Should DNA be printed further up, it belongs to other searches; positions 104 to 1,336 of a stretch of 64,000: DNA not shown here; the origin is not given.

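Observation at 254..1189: dnaK-linked DnaJ ortholog with a clean in-frame loss of the Cys-rich zinc-finger domain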

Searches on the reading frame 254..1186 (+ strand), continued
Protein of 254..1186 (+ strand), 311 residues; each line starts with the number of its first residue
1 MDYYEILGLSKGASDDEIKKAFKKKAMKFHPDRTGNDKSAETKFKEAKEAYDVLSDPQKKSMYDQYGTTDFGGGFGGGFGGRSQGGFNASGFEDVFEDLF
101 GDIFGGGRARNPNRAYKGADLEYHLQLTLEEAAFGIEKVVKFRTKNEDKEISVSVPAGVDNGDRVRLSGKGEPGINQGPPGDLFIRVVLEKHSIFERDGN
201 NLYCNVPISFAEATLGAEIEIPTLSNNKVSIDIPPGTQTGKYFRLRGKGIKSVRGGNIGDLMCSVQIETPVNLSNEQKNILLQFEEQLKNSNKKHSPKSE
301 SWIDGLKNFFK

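Call 71: find_homologous_proteins(query=P0189, max_evalue=1e-30)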
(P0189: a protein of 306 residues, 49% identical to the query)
Query P0189 (306 aa): 7996 proteins with E <= 1e-30 among 8000 candidates; the best 120 are listed.
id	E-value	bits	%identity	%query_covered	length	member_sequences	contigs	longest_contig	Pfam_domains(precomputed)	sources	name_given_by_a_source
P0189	2.3e-199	679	100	100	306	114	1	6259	PF00226.37,PF01556.24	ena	-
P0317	3.1e-198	675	99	100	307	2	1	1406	PF00226.37,PF01556.24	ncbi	-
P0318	4.5e-198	675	99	100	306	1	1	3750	PF00226.37,PF01556.24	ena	-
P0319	6.3e-198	674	99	100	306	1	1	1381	PF00226.37,PF01556.24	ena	-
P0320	7.2e-198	674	99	100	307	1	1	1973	PF00226.37,PF01556.24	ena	-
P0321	8.5e-198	674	99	100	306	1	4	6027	PF00226.37,PF01556.24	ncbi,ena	-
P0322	1.7e-197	673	99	100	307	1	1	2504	PF00226.37,PF01556.24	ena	-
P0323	8.8e-197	670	99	100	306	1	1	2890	PF00226.37,PF01556.24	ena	-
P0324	1.2e-196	670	98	100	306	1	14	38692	PF00226.37,PF01556.24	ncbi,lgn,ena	-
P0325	1.7e-196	669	98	100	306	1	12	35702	PF00226.37,PF01556.24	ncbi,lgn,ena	-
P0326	3.2e-196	669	98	100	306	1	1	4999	PF00226.37,PF01556.24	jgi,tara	tara:strand:- start:1508 stop:2428 length:921 start_codon:yes stop_codon:yes gene_type:complete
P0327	3.6e-196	668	98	100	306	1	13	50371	PF00226.37,PF01556.24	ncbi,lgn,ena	-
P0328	3.9e-196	668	98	100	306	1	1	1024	PF00226.37,PF01556.24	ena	-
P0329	3.9e-196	668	98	100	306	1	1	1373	PF00226.37,PF01556.24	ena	-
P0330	4.4e-196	668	98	100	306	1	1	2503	PF00226.37,PF01556.24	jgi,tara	tara:strand:- start:1508 stop:2428 length:921 start_codon:yes stop_codon:yes gene_type:complete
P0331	5.0e-196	668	98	100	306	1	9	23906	PF00226.37,PF01556.24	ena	-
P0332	5.3e-196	668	98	100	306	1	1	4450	PF00226.37,PF01556.24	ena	-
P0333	9.5e-196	667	98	100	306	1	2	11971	PF00226.37,PF01556.24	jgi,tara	tara:strand:+ start:514 stop:1434 length:921 start_codon:yes stop_codon:yes gene_type:complete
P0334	1.3e-195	667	97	100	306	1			PF00226.37,PF01556.24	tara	tara:strand:- start:1281 stop:2201 length:921 start_codon:yes stop_codon:yes gene_type:complete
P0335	1.4e-195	667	98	100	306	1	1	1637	PF00226.37,PF01556.24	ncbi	-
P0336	5.7e-195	664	97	100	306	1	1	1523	PF00226.37,PF01556.24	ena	-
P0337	8.3e-192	654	95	100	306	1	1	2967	PF00226.37,PF01556.24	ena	-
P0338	1.8e-189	646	95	100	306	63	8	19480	PF00226.37,PF01556.24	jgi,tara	tara:strand:- start:98 stop:1018 length:921 start_codon:yes stop_codon:yes gene_type:complete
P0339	3.7e-189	645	94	100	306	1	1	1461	PF00226.37,PF01556.24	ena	-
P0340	4.0e-189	645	94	100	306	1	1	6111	PF00226.37,PF01556.24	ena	-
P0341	9.7e-189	644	94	100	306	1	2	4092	PF00226.37,PF01556.24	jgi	-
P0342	1.3e-187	640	93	100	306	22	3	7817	PF00226.37,PF01556.24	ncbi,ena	-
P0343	5.6e-187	638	93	100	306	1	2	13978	PF00226.37,PF01556.24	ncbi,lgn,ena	-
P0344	1.4e-186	637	93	100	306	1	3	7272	PF00226.37,PF01556.24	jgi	-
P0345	7.7e-186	634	92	100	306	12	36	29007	PF00226.37,PF01556.24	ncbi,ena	-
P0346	3.3e-182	623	91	100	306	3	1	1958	PF00226.37,PF01556.24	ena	-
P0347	2.2e-181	620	91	100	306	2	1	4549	PF00226.37,PF01556.24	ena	-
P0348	1.1e-177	608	88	100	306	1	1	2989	PF00226.37,PF01556.24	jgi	-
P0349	2.9e-160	551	79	100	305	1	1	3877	PF00226.37,PF01556.24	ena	-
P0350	2.9e-160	551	79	100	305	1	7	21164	PF00226.37,PF01556.24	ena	-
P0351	4.9e-160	550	79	100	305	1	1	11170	PF00226.37,PF01556.24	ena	-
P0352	6.4e-160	549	79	100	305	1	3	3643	PF00226.37,PF01556.24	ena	-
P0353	7.3e-160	549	79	100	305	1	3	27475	PF00226.37,PF01556.24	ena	-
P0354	8.7e-160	549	79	100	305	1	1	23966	PF00226.37,PF01556.24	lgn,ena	-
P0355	9.4e-160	549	79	100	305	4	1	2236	PF00226.37,PF01556.24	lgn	-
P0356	1.5e-159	548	79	100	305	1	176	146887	PF00226.37,PF01556.24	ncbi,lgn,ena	-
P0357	1.7e-159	548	79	100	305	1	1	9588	PF00226.37,PF01556.24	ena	-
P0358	1.9e-159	548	79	100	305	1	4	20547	PF00226.37,PF01556.24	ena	-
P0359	2.0e-159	548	79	100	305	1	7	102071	PF00226.37,PF01556.24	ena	-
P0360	2.2e-159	548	79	100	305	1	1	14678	PF00226.37,PF01556.24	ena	-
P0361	2.4e-159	547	79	100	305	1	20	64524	PF00226.37,PF01556.24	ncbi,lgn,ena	-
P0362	2.8e-159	547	79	100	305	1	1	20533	PF00226.37,PF01556.24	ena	-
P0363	3.1e-159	547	79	100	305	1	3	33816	PF00226.37,PF01556.24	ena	-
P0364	3.2e-159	547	79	100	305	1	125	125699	PF00226.37,PF01556.24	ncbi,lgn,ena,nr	ncbi:MAG: molecular chaperone DnaJ [Gammaproteobacteria bacterium]|nr:molecular chaperone DnaJ [Gamm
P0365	3.6e-159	547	79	100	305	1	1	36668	PF00226.37,PF01556.24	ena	-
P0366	3.6e-159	547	79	100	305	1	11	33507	PF00226.37,PF01556.24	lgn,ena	-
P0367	4.3e-159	547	79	100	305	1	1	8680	PF00226.37,PF01556.24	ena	-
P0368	4.5e-159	547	80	99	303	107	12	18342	PF00226.37,PF01556.24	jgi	jgi:DnaJ-class molecular chaperone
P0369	5.3e-159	546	79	100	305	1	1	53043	PF00226.37,PF01556.24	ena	-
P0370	5.4e-159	546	81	98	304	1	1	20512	PF00226.37,PF01556.24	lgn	-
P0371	5.5e-159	546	79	100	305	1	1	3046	PF00226.37,PF01556.24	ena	-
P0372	5.6e-159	546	80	99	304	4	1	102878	PF00226.37,PF01556.24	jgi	-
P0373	5.6e-159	546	79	100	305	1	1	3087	PF00226.37,PF01556.24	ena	-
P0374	6.3e-159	546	79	100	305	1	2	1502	PF00226.37,PF01556.24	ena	-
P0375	6.4e-159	546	79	100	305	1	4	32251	PF00226.37,PF01556.24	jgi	-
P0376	6.4e-159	546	79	100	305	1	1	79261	PF00226.37,PF01556.24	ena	-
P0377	6.5e-159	546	81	98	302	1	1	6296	PF00226.37,PF01556.24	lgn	-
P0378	7.2e-159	546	79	100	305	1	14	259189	PF00226.37,PF01556.24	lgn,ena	-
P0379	7.2e-159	546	79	100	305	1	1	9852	PF00226.37,PF01556.24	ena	-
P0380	7.9e-159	546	79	100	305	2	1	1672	PF00226.37,PF01556.24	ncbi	-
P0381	8.0e-159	546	81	98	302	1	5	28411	PF00226.37,PF01556.24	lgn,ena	-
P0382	8.0e-159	546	79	100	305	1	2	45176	PF00226.37,PF01556.24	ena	-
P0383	8.2e-159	546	78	100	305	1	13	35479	PF00226.37,PF01556.24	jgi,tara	tara:strand:+ start:6242 stop:7159 length:918 start_codon:yes stop_codon:yes gene_type:complete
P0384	1.3e-158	545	79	100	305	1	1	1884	PF00226.37,PF01556.24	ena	-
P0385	1.6e-158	545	79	100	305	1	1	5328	PF00226.37,PF01556.24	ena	-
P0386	1.6e-158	545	79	100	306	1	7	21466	PF00226.37,PF01556.24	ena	-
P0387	1.7e-158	545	79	100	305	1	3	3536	PF00226.37,PF01556.24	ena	-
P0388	1.9e-158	545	78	100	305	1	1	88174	PF00226.37,PF01556.24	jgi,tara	tara:strand:+ start:543 stop:1460 length:918 start_codon:yes stop_codon:yes gene_type:complete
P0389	2.0e-158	544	81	98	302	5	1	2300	PF00226.37,PF01556.24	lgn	-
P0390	2.1e-158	544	80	98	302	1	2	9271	PF00226.37,PF01556.24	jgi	-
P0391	2.1e-158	544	79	100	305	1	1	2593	PF00226.37,PF01556.24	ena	-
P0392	2.2e-158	544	79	100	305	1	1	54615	PF00226.37,PF01556.24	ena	-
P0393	2.7e-158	544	80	100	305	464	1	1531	PF00226.37,PF01556.24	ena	-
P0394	2.9e-158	544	78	100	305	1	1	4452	PF00226.37,PF01556.24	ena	-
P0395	3.5e-158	544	78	100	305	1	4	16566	PF00226.37,PF01556.24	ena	-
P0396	3.7e-158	544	80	98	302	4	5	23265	PF00226.37,PF01556.24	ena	-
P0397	3.9e-158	544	78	100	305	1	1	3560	PF00226.37,PF01556.24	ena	-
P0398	4.3e-158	543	78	100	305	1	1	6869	PF00226.37,PF01556.24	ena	-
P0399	4.9e-158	543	78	100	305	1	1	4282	PF00226.37,PF01556.24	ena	-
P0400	6.8e-158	543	78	100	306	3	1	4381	PF00226.37,PF01556.24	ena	-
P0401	7.1e-158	543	79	100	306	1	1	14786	PF00226.37,PF01556.24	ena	-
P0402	9.2e-158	542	78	100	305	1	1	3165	PF00226.37,PF01556.24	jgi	-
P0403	1.2e-157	542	79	100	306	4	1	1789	PF00226.37,PF01556.24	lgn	-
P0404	1.9e-157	541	78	100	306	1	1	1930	PF00226.37,PF01556.24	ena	-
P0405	2.1e-157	541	80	98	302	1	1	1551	PF00226.37,PF01556.24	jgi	jgi:molecular chaperone DnaJ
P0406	3.6e-157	540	78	100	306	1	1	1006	PF00226.37,PF01556.24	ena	-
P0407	6.5e-157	540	78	100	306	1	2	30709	PF00226.37,PF01556.24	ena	-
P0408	6.7e-157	539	79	99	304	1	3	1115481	PF00226.37,PF01556.24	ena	-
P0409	9.1e-157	539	78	100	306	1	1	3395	PF00226.37,PF01556.24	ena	-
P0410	9.7e-157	539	79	100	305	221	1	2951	PF00226.37,PF01556.24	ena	-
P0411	1.2e-156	539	78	100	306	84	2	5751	PF00226.37,PF01556.24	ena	-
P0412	1.9e-156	538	78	100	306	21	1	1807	PF00226.37,PF01556.24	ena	-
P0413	3.0e-156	537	79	99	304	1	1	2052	PF00226.37,PF01556.24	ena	-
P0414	4.0e-155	534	78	99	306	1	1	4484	PF00226.37,PF01556.24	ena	-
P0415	6.3e-155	533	78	100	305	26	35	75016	PF00226.37,PF01556.24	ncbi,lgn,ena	-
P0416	2.2e-153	528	78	100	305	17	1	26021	PF00226.37,PF01556.24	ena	-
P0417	2.9e-153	528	76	99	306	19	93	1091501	PF00226.37,PF01556.24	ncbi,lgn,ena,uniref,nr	ncbi:MAG: DnaJ C-terminal domain-containing protein [Gammaproteobacteria bacterium]|uniref:Molecular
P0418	1.2e-152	526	77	100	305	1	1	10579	PF00226.37,PF01556.24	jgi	jgi:molecular chaperone DnaJ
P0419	5.1e-152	523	74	100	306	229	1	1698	PF00226.37,PF01556.24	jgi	-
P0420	1.2e-150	519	75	100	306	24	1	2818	PF00226.37,PF01556.24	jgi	-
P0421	1.7e-149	515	74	100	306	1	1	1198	PF00226.37,PF01556.24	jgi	-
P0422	5.3e-149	514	81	94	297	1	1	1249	PF00226.37,PF01556.24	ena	-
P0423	7.9e-148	510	73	100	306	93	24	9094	PF00226.37,PF01556.24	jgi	jgi:molecular chaperone DnaJ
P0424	2.0e-145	502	73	100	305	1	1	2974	PF00226.37,PF01556.24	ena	-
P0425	5.9e-144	497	93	78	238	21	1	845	PF00226.37,PF01556.24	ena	-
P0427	2.0e-109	384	84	67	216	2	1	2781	PF00226.37,PF01556.24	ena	-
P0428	2.5e-105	370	84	65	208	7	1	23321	PF00226.37,PF01556.24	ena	-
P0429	3.0e-105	370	98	56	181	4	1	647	PF00226.37,PF01556.24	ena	-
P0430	1.8e-104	367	83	66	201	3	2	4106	PF00226.37,PF01556.24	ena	-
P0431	6.7e-94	333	81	63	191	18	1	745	PF00226.37,PF01556.24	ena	-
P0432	2.0e-91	325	45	94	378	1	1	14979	PF00226.37,PF27439.1,PF00684.26,PF01556.24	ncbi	-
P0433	2.4e-91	324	45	94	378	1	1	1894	PF00226.37,PF27439.1,PF00684.26,PF01556.24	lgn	-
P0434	4.9e-91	323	41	99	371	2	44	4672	PF00226.37,PF27439.1,PF00684.26,PF01556.24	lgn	-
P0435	5.9e-90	320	44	96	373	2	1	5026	PF00226.37,PF27439.1,PF00684.26,PF01556.24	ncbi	-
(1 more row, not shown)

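Call 72: list_cluster_members(proteins=[P0417, P0364, P0356, P0038, P0046, P0012])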
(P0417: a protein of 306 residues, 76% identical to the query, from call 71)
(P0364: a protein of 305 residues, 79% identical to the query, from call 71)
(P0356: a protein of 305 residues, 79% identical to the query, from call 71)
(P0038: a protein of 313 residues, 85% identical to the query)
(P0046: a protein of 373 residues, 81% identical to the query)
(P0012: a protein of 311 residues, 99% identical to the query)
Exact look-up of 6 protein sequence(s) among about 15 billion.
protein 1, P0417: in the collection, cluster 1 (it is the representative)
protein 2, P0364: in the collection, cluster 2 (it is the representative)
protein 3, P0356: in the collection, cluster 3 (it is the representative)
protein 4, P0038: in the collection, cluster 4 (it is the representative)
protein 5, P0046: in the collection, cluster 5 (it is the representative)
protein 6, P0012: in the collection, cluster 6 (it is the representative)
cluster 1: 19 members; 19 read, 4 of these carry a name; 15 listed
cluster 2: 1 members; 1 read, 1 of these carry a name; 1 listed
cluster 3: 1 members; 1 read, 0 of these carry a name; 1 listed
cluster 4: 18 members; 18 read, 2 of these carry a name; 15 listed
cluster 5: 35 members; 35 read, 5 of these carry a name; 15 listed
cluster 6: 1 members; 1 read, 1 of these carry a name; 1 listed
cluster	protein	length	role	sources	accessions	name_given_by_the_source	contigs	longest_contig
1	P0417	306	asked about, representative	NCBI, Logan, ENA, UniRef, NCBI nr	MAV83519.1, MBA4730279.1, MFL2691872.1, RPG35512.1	MAG: DnaJ C-terminal domain-containing protein [Gammaproteobacteria bacterium] | Molecular chaperone DnaJ n=1 Tax=SAR86 cluster bacterium TaxID=2030880 ... | molecular chaperone DnaJ [Gammaproteobacteria bacterium]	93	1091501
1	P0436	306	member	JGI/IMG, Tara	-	strand:- start:635 stop:1555 length:921 start_codon:yes stop_codon:yes gene_type:complete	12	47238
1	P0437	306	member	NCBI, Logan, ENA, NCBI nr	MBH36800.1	MAG: molecular chaperone DnaJ [Gammaproteobacteria bacterium] | molecular chaperone DnaJ [Gammaproteobacteria bacterium]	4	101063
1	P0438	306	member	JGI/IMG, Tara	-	strand:+ start:5642 stop:6562 length:921 start_codon:yes stop_codon:yes gene_type:complete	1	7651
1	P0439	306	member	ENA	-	-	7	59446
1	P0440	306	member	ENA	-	-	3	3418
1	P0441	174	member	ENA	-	-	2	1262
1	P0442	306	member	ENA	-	-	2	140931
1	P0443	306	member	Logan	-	-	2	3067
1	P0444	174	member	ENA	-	-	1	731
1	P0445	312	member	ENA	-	-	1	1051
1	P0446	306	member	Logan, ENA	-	-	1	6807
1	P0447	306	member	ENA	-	-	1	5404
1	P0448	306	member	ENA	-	-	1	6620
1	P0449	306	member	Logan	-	-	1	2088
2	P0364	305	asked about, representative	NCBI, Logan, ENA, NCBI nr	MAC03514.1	MAG: molecular chaperone DnaJ [Gammaproteobacteria bacterium] | molecular chaperone DnaJ [Gammaproteobacteria bacterium]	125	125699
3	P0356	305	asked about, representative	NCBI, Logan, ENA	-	-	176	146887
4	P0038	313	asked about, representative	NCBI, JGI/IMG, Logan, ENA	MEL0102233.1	MAG: DnaJ C-terminal domain-containing protein [Gammaproteobacteria bacterium] | molecular chaperone DnaJ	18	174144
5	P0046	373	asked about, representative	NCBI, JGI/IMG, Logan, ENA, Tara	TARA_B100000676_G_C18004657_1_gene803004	strand:- start:181 stop:1302 length:1122 start_codon:yes stop_codon:yes gene_type:complete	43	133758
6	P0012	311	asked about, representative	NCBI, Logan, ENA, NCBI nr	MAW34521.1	MAG: molecular chaperone DnaJ [Gammaproteobacteria bacterium] | molecular chaperone DnaJ [Gammaproteobacteria bacterium]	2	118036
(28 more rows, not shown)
